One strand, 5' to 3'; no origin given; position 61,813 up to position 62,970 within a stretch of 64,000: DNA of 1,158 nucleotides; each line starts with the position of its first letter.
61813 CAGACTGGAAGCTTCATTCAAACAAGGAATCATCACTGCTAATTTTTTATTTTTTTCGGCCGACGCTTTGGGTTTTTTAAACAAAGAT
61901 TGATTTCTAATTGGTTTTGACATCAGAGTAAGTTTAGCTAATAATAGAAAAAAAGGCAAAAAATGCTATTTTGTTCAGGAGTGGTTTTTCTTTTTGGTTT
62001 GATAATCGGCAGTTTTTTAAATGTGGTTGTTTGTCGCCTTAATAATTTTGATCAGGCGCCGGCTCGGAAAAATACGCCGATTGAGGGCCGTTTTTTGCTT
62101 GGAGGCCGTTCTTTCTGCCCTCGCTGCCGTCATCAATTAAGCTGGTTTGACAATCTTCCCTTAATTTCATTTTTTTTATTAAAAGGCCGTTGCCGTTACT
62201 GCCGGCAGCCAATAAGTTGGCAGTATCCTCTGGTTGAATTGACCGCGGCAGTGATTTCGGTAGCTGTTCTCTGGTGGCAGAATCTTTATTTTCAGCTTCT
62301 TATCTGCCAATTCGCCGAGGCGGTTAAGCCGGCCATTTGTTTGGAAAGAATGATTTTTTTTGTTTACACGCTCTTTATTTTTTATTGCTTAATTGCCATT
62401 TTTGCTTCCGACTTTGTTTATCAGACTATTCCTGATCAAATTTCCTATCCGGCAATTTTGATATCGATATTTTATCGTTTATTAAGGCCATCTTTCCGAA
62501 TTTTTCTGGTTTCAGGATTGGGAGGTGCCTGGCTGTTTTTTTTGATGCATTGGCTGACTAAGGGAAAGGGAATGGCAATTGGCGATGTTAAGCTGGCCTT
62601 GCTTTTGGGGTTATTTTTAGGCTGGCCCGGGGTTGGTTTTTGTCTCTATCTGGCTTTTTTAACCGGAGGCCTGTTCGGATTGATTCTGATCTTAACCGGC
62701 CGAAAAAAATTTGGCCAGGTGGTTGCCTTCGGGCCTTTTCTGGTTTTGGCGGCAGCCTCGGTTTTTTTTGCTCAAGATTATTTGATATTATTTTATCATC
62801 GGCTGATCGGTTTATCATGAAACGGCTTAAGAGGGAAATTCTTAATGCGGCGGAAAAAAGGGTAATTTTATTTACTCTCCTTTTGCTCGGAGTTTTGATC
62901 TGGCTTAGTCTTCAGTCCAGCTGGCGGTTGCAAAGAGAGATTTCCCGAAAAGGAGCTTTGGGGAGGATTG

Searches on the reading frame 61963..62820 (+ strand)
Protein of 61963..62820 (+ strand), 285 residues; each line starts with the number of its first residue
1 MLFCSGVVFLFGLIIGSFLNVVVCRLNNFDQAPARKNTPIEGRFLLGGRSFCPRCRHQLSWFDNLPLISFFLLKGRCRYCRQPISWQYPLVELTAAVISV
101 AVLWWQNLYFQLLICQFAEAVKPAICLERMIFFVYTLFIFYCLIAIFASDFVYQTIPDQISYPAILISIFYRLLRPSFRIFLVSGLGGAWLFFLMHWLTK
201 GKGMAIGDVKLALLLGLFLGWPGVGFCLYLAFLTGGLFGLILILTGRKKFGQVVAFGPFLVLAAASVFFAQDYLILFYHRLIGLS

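Call 74: find_encoding_contigs(protein=window:61963-62820:+, flank=10000, max_places=1)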
Protein window:61963-62820:+ (285 aa): 1 contig read that carries it; 1 place shown.
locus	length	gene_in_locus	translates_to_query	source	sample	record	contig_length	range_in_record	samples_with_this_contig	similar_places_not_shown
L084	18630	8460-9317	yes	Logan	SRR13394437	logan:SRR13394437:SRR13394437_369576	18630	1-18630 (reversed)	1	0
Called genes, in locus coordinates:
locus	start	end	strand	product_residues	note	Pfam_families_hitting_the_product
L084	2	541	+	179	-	?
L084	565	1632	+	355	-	PF00437:T2SSE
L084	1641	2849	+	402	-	PF28597:T2SSF_N, PF00482:T2SSF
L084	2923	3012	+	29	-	-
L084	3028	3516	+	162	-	PF07963:N_methyl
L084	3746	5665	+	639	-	PF11028:TMEM260_N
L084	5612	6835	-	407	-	-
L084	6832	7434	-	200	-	PF01209:Ubie_methyltran (weak), PF13489:Methyltransf_23, PF07021:MetW, PF13847:Methyltransf_31, PF08241:Methyltransf_11, PF08242:Methyltransf_12, PF13649:Methyltransf_25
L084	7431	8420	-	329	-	PF13641:Glyco_tranf_2_3, PF00535:Glycos_transf_2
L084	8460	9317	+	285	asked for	PF06750:A24_N_bact, PF01478:Peptidase_A24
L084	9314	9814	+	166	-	-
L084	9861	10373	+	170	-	PF07963:N_methyl (weak)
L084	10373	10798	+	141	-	PF07963:N_methyl (weak)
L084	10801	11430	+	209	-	-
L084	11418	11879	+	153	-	-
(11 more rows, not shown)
